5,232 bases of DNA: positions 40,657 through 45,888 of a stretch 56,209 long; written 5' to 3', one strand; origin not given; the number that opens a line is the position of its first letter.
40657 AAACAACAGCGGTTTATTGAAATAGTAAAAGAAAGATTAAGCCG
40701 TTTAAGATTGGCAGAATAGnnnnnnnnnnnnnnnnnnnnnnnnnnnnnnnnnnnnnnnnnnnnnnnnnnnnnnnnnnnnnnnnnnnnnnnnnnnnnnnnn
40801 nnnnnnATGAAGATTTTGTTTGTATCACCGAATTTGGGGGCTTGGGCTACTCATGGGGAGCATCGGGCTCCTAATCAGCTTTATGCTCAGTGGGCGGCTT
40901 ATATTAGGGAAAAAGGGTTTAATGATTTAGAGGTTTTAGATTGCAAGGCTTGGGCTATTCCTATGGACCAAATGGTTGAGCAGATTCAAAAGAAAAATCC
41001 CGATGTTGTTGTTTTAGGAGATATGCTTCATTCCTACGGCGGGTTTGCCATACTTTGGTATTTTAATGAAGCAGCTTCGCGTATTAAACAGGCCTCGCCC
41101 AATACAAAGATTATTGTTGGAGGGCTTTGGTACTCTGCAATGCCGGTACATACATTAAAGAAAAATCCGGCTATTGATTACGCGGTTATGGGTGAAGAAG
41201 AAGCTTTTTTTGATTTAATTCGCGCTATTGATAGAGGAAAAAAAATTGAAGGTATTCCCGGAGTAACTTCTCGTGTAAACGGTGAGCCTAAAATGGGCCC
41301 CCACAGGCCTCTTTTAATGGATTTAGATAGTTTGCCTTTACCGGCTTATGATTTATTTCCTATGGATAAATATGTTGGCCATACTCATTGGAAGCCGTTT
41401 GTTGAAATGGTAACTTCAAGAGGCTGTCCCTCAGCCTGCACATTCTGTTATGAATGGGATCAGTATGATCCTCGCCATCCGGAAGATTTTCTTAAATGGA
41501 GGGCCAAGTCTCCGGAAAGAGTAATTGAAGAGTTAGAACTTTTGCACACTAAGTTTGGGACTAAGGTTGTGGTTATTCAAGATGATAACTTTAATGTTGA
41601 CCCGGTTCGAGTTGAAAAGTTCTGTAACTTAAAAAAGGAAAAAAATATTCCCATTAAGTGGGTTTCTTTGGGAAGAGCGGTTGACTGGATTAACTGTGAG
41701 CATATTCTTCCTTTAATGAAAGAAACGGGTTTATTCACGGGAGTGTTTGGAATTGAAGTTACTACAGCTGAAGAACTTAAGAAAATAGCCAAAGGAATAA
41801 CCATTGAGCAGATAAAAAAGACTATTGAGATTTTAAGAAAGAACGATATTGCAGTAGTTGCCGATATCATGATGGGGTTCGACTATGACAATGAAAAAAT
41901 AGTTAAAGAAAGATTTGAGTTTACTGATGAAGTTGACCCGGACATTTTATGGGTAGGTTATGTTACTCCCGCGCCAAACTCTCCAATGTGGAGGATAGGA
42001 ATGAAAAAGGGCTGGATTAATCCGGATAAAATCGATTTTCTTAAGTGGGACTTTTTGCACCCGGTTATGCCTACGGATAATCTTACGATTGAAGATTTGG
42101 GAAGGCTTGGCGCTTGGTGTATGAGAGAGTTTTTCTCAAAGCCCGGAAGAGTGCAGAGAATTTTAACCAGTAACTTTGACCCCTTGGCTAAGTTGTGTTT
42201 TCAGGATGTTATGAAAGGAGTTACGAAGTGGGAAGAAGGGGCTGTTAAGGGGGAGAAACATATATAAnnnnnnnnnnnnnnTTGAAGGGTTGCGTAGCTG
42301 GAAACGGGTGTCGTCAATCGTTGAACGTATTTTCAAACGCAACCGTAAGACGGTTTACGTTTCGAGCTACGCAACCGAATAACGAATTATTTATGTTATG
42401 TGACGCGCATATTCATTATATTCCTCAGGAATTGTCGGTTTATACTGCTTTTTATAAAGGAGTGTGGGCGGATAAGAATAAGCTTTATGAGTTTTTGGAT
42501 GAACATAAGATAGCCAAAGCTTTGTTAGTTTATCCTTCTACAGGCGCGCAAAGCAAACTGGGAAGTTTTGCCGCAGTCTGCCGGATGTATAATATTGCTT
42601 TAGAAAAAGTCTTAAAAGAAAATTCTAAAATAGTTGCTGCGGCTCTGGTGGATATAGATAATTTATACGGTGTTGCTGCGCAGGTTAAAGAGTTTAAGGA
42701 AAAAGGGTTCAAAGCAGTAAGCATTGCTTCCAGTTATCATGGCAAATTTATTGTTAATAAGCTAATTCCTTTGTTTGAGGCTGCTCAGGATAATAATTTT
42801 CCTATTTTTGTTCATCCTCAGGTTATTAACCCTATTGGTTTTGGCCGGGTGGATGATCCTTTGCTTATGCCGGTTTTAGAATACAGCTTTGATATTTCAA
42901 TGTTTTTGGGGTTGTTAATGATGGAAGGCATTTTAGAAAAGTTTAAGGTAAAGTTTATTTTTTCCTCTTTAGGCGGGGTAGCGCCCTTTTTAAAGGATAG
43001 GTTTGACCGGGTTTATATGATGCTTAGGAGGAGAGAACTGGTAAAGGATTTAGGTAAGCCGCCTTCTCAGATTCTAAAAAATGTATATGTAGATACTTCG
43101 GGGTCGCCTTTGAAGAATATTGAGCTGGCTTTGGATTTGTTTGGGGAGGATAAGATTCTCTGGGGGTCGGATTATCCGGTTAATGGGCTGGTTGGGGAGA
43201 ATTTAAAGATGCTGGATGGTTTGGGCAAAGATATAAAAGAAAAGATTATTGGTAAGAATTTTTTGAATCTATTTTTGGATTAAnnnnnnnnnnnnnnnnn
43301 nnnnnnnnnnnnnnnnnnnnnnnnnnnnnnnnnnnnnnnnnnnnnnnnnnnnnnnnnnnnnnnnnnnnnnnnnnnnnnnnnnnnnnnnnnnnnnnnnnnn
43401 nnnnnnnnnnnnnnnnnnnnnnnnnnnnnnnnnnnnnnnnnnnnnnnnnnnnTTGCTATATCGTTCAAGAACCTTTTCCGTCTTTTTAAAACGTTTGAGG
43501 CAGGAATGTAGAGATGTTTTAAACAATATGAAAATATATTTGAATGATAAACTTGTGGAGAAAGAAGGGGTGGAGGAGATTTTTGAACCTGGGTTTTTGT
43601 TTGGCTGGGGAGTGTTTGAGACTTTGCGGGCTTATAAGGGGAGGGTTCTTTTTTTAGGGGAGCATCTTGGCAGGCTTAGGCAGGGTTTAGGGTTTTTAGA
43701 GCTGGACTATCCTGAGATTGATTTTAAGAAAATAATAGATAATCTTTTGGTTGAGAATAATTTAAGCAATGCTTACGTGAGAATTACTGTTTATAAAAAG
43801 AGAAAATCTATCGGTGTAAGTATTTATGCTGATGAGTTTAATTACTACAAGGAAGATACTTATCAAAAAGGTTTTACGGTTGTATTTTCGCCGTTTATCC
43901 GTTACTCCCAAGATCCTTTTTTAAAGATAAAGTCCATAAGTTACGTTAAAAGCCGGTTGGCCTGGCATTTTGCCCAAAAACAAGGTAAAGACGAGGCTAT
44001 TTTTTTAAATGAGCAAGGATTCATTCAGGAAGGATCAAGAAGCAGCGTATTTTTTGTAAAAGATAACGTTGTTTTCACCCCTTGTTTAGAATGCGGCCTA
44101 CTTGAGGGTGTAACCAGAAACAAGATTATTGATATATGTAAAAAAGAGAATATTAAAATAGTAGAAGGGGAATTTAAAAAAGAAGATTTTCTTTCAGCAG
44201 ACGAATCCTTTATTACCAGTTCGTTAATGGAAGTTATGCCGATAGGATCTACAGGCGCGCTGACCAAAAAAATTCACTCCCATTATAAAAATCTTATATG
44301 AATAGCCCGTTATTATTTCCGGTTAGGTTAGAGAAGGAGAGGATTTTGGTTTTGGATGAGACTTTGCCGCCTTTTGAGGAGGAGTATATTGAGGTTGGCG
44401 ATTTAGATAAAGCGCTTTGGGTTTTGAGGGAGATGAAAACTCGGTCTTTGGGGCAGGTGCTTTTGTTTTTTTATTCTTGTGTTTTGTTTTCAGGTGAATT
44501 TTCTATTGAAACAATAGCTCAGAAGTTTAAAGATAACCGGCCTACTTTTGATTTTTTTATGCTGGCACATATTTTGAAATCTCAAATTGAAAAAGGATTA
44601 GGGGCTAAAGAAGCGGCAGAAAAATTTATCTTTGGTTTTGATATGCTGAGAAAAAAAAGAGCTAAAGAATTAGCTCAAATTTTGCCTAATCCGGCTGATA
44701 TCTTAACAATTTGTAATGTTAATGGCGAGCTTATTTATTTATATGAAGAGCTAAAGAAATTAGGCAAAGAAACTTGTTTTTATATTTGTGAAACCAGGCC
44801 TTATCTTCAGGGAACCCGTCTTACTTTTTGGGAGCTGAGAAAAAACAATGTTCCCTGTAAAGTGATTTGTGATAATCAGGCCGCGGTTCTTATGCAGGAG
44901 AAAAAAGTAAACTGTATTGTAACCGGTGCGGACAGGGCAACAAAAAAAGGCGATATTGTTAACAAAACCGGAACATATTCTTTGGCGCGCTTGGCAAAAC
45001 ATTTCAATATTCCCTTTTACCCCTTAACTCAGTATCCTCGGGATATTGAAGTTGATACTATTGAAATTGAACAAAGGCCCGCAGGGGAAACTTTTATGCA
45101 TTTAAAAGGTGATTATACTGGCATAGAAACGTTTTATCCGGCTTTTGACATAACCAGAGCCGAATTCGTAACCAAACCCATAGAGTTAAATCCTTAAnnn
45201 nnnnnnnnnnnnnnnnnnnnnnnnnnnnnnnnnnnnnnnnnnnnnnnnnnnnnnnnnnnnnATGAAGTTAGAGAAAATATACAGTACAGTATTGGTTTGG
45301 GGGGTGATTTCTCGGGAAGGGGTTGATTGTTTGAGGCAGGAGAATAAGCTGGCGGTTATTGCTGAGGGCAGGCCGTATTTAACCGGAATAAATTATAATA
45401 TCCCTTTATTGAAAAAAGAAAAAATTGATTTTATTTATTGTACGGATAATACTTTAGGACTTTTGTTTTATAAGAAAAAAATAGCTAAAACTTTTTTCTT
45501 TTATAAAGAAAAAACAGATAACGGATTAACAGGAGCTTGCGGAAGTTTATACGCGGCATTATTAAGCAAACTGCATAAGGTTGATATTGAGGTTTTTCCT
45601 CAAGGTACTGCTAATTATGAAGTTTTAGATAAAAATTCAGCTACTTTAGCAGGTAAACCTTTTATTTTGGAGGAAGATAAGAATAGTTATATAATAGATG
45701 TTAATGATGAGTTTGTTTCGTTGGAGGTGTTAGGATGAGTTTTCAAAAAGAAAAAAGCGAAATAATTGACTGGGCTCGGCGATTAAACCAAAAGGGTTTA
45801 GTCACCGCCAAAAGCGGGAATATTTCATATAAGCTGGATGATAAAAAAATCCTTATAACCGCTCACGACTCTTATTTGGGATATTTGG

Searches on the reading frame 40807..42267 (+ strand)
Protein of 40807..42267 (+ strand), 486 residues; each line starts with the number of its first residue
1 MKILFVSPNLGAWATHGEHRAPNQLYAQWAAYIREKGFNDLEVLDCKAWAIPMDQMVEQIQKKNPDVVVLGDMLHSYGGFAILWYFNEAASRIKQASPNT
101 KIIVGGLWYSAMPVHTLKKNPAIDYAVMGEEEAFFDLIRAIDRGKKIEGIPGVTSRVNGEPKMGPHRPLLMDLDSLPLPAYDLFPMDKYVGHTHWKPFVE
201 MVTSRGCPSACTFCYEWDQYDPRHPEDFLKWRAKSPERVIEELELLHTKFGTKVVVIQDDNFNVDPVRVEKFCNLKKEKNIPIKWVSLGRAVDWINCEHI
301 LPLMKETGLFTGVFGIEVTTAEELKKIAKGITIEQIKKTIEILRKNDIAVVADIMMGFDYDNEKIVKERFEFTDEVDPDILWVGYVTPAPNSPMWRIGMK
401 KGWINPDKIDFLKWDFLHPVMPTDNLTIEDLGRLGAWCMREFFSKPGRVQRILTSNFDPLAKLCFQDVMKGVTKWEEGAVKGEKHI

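Call 4: search_protein_families(library=pfam, proteins=[window:40807-42267:+], max_evalue=0.01)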
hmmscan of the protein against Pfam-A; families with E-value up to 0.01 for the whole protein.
window:40807-42267:+ (486 aa): 2 families
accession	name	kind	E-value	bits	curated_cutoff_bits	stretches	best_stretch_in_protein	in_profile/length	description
PF04055.27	Radical_SAM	-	9.6e-23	81.6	29.5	1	201-372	1-165/166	Radical SAM superfamily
PF02310.24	B12-binding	-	1.2e-11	44.9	32.1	1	30-135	21-117/121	B12 binding domain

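Call 6: search_protein_families(library=ncbifam, proteins=[window:40807-42267:+], max_evalue=0.001)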
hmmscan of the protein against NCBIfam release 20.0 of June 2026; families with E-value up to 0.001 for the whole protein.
window:40807-42267:+ (486 aa): 18 families
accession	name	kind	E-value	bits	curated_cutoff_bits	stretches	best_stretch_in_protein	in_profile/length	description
TIGR02026.1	BchE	equivalog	1.7e-54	185.5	481.35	1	2-431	1-416/497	magnesium-protoporphyrin IX monomethyl ester anaerobic oxidative cyclase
TIGR03471.1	HpnJ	equivalog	8e-42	143.7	577.6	1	43-454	49-444/472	hopanoid biosynthesis associated radical SAM protein HpnJ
NF050148.1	rSAM_ApyD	equivalog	3.5e-33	114.9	750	1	58-361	68-351/645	RiPP biosynthesis radical SAM protein ApyD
TIGR04479.1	bcpD_PhpK_rSAM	subfamily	6e-32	110.7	600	1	52-395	98-428/504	PhpK family radical SAM P-methyltransferase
NF038361.1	rSAM_Sden_1168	equivalog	5.1e-29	101.2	575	1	54-403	130-478/560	Sden_1168 family B12-binding radical SAM P-methyltransferase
TIGR04367.1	HpnR_B12_rSAM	equivalog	2.3e-28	99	650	1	30-424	29-395/490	hopanoid C-3 methylase HpnR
TIGR04385.1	B12_rSAM_cofa1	equivalog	2.5e-27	96.2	450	1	30-376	27-364/438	B12 lower ligand biosynthesis radical SAM protein BzaD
TIGR03975.1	rSAM_ocin_1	subfamily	3.8e-23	81.8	281.85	1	54-361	118-415/606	RiPP maturation radical SAM C-methyltransferase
TIGR04072.2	rSAM_ladder_B12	equivalog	2.1e-22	79.3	360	1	42-373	36-346/443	lipid biosynthesis B12-binding/radical SAM protein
NF033070.1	rSAM_AprD4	equivalog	1.1e-19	70.6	500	1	138-434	138-423/456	AprD4 family radical SAM diol-dehydratase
NF033712.0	B12_rSAM_KedN5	subfamily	3.1e-17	62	700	1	56-355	53-349/624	KedN5 family methylcobalamin-dependent radical SAM C-methyltransferase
TIGR04013.1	B12_SAM_MJ_1487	hypoth_equivalog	7.5e-16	57.9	251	1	55-214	33-167/382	TIGR04013 family B12-binding domain/radical SAM domain-containing protein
TIGR04014.1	B12_SAM_MJ_0865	equivalog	1.3e-13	50.6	360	1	81-399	51-359/434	methyl-coenzyme M reductase glutamine C-methyltransferase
TIGR04190.1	B12_SAM_Ta0216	equivalog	7.8e-13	47.8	500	1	90-283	100-302/554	TIGR04190 family B12-binding domain/radical SAM domain protein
NF040542.1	rSAM_RCCLKC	equivalog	1.3e-11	44.3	450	1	85-353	64-327/423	arsinothricin biosynthesis radical SAM protein ArsL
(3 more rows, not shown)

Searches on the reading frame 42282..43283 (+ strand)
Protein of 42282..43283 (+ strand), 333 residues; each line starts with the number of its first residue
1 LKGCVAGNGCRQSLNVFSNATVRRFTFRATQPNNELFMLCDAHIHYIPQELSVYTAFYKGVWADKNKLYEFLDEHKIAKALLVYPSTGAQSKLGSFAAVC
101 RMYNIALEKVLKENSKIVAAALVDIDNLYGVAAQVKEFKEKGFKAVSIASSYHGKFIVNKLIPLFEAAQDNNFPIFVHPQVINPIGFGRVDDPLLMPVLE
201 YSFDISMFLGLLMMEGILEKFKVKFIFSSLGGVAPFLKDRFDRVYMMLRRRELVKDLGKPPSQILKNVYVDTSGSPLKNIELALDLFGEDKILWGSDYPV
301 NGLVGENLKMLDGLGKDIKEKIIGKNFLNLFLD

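Call 23: search_protein_families(library=pfam, proteins=[window:42282-43283:+], max_evalue=0.001)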
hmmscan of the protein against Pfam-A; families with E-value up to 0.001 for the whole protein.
window:42282-43283:+ (333 aa): 1 family
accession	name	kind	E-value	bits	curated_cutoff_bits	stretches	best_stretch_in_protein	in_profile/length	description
PF04909.20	Amidohydro_2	-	4.6e-19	69.7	26.4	1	40-326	1-282/289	Amidohydrolase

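Call 26: search_protein_families(library=ncbifam, proteins=[window:42282-43283:+], max_evalue=0.001)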
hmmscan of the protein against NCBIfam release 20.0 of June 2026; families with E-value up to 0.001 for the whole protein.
window:42282-43283:+ (333 aa): 0 families

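Call 77: search_solved_structures(query=window:42282-43280:+, max_evalue=0.01)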
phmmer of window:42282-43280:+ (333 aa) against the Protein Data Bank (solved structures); distinct sequences matched with E-value up to 0.01: 25.
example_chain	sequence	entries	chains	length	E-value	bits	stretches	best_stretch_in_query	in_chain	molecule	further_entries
8yt2_A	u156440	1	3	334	1.3e-12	50.9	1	96-329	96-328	2-amino-3-carboxymuconate 6-semialdehyde decarboxylase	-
4epk_A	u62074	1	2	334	2.3e-12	50.1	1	96-329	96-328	2-amino-3-carboxymuconate 6-semialdehyde decarboxylase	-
4ifk_B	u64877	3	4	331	3e-12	49.7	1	95-330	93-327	2-amino-3-carboxymuconate 6-semialdehyde decarboxylase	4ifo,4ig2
2hbv_A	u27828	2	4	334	3.2e-12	49.6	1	96-329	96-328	2-amino-3-carboxymuconate 6-semialdehyde decarboxylase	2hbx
6mgt_A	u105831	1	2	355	3.8e-12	49.4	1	96-329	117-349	2-amino-3-carboxymuconate 6-semialdehyde decarboxylase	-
6mgs_A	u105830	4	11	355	3.8e-12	49.4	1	97-329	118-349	2-amino-3-carboxymuconate 6-semialdehyde decarboxylase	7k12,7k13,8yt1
4era_A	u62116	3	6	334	4.2e-12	49.2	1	96-329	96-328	2-amino-3-carboxymuconate 6-semialdehyde decarboxylase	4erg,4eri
4ifr_A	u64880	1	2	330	2.1e-11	46.9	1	96-330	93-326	2-amino-3-carboxymuconate 6-semialdehyde decarboxylase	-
4ifk_A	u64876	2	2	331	2.2e-11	46.9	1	96-330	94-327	2-amino-3-carboxymuconate 6-semialdehyde decarboxylase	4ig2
4ign_A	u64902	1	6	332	2.3e-11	46.8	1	136-323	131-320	2-amino-3-carboxymuconate-6-semialdehyde decarboxylase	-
4igm_A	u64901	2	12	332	2.4e-11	46.7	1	136-323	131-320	2-amino-3-carboxymuconate-6-semialdehyde decarboxylase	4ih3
4ofc_A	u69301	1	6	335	2.5e-11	46.7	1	136-323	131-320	2-amino-3-carboxymuconate-6-semialdehyde decarboxylase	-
2wm1_A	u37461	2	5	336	2.5e-11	46.7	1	136-323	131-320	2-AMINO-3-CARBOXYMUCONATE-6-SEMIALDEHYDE DECARBOXYLASE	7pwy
4inf_A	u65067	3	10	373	3.7e-10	42.8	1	136-317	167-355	METAL-DEPENDENT HYDROLASE | 5-Carboxyvanillate Decarboxylase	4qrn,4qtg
4qs5_A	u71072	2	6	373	1.8e-09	40.6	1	136-317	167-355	Ligw2 Decarboxylase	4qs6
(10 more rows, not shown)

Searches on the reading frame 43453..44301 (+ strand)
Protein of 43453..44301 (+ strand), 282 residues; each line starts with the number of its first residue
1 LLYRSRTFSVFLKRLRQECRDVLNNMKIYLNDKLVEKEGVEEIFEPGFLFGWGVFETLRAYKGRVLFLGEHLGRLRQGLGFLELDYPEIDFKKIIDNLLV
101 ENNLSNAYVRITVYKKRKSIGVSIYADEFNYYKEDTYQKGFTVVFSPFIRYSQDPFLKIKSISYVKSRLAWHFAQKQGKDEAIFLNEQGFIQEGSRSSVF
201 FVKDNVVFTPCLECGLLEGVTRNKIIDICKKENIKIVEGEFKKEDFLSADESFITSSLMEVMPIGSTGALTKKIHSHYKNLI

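Call 23: search_protein_families(library=pfam, proteins=[window:43453-44301:+], max_evalue=0.001)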
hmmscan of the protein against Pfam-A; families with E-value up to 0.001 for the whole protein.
window:43453-44301:+ (282 aa): 1 family
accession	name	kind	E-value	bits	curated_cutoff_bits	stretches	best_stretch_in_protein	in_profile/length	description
PF01063.24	Aminotran_4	-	1.3e-56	192.4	28.5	1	53-266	1-222/223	Amino-transferase class IV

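Call 26: search_protein_families(library=ncbifam, proteins=[window:43453-44301:+], max_evalue=0.001)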
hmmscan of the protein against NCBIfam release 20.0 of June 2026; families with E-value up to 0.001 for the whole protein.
window:43453-44301:+ (282 aa): 23 families
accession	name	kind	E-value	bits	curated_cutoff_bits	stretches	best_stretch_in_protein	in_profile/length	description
NF006185.0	PRK08320.1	subfamily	1.9e-51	175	363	1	25-265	2-256/292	branched-chain amino acid aminotransferase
NF005800.0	PRK07650.1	equivalog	6.8e-49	166.7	308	1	26-267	1-252/290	aminodeoxychorismate lyase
TIGR01122.1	ilvE_I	equivalog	2.2e-44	151.8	245.55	1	29-276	1-278/298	branched-chain-amino-acid transaminase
NF009126.0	PRK12479.1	equivalog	1e-41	143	518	1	24-265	2-257/299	branched-chain-amino-acid transaminase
NF005146.0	PRK06606.1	equivalog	2.6e-40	138.2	279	1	26-266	7-266/307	branched-chain amino acid transaminase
NF005209.0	PRK06680.1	subfamily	7.8e-35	120.1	320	1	28-266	5-255/286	D-amino-acid transaminase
TIGR01121.1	D_amino_aminoT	equivalog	3.4e-33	115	277.45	1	27-265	1-248/276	D-amino-acid transaminase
NF005726.0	PRK07544.1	equivalog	2.7e-32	112.1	396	1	27-271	12-270/295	branched-chain amino acid aminotransferase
TIGR03461.1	pabC_Proteo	equivalog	4.5e-29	101.5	176.85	1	47-272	16-250/262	aminodeoxychorismate lyase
NF004761.0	PRK06092.1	equivalog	6.2e-28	97.8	260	1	45-276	16-256/268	aminodeoxychorismate lyase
NF005888.0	PRK07849.1-3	equivalog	2.2e-25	89.2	273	1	46-266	34-268/298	aminodeoxychorismate lyase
NF009896.0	PRK13356.1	equivalog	1.1e-20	73.9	262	1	50-265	33-259/287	branched-chain amino acid aminotransferase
NF009066.0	PRK12400.1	equivalog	5.3e-20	72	538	1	38-265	20-255/290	D-amino-acid transaminase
NF005886.0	PRK07849.1-1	equivalog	1.2e-18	67.4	253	1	50-258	37-258/291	aminodeoxychorismate lyase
NF005887.0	PRK07849.1-2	equivalog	2.9e-14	53.1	278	1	158-258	151-256/291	aminodeoxychorismate lyase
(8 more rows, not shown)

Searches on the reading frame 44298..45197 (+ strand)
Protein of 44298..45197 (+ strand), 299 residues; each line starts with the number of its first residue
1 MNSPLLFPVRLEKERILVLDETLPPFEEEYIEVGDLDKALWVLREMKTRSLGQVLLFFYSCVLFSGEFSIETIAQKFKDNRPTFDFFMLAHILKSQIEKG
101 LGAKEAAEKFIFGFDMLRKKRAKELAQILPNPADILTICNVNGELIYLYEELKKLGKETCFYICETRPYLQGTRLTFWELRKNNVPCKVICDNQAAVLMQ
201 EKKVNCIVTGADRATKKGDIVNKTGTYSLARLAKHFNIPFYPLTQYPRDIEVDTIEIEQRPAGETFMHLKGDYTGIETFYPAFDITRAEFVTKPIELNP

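Call 23: search_protein_families(library=pfam, proteins=[window:44298-45197:+], max_evalue=0.001)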
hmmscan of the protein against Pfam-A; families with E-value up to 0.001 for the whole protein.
window:44298-45197:+ (299 aa): 1 family
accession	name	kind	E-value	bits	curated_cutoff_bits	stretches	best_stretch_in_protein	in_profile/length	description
PF01008.23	IF-2B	-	3.3e-36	125.4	22.4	1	107-294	82-271/280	Initiation factor 2 subunit family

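Call 26: search_protein_families(library=ncbifam, proteins=[window:44298-45197:+], max_evalue=0.001)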
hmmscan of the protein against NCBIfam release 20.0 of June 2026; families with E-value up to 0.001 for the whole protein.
window:44298-45197:+ (299 aa): 8 families
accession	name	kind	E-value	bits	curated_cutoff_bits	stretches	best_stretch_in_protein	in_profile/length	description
NF004326.0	PRK05720.1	subfamily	2.3e-46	158.2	271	1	130-292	156-331/358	s-methyl-5-thioribose-1-phosphate isomerase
TIGR00512.1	salvage_mtnA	equivalog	1.4e-42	145.9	279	1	9-292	3-324/335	S-methyl-5-thioribose-1-phosphate isomerase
TIGR00524.1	eIF-2B_rel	subfamily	6.6e-38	130.5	185.85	1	123-292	110-292/303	S-methyl-5-thioribose-1-phosphate isomerase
NF004436.0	PRK05772.1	equivalog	5.3e-30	104.9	521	1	153-293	196-341/363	S-methyl-5-thioribose-1-phosphate isomerase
NF004700.0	PRK06036.1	equivalog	7.1e-30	104.2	528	1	155-293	178-320/339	S-methyl-5-thioribose-1-phosphate isomerase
TIGR00511.1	ribulose_e2b2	equivalog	2.3e-18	66.5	314.1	1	132-292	116-277/301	ribose 1,5-bisphosphate isomerase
NF006210.0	PRK08335.1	equivalog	3e-12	46.4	339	1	104-244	82-218/275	translation initiation factor IF-2B subunit alpha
NF004994.0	PRK06372.1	equivalog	7.2e-10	38.7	249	1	159-244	110-192/253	translation initiation factor IF-2B subunit delta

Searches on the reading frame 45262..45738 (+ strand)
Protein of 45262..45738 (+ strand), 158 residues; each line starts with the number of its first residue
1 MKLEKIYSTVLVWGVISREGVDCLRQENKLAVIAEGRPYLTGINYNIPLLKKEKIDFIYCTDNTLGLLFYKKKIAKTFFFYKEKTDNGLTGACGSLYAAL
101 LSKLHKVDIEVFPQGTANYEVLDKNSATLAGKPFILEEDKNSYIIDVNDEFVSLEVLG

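Call 23: search_protein_families(library=pfam, proteins=[window:45262-45738:+], max_evalue=0.001)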
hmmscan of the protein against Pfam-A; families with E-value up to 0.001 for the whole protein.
window:45262-45738:+ (158 aa): 0 families

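Call 26: search_protein_families(library=ncbifam, proteins=[window:45262-45738:+], max_evalue=0.001)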
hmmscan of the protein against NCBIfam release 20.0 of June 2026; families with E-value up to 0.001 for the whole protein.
window:45262-45738:+ (158 aa): 1 family
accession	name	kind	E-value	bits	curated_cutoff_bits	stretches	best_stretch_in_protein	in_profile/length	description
TIGR00524.1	eIF-2B_rel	subfamily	0.00051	19.3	185.85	1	26-139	149-258/303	S-methyl-5-thioribose-1-phosphate isomerase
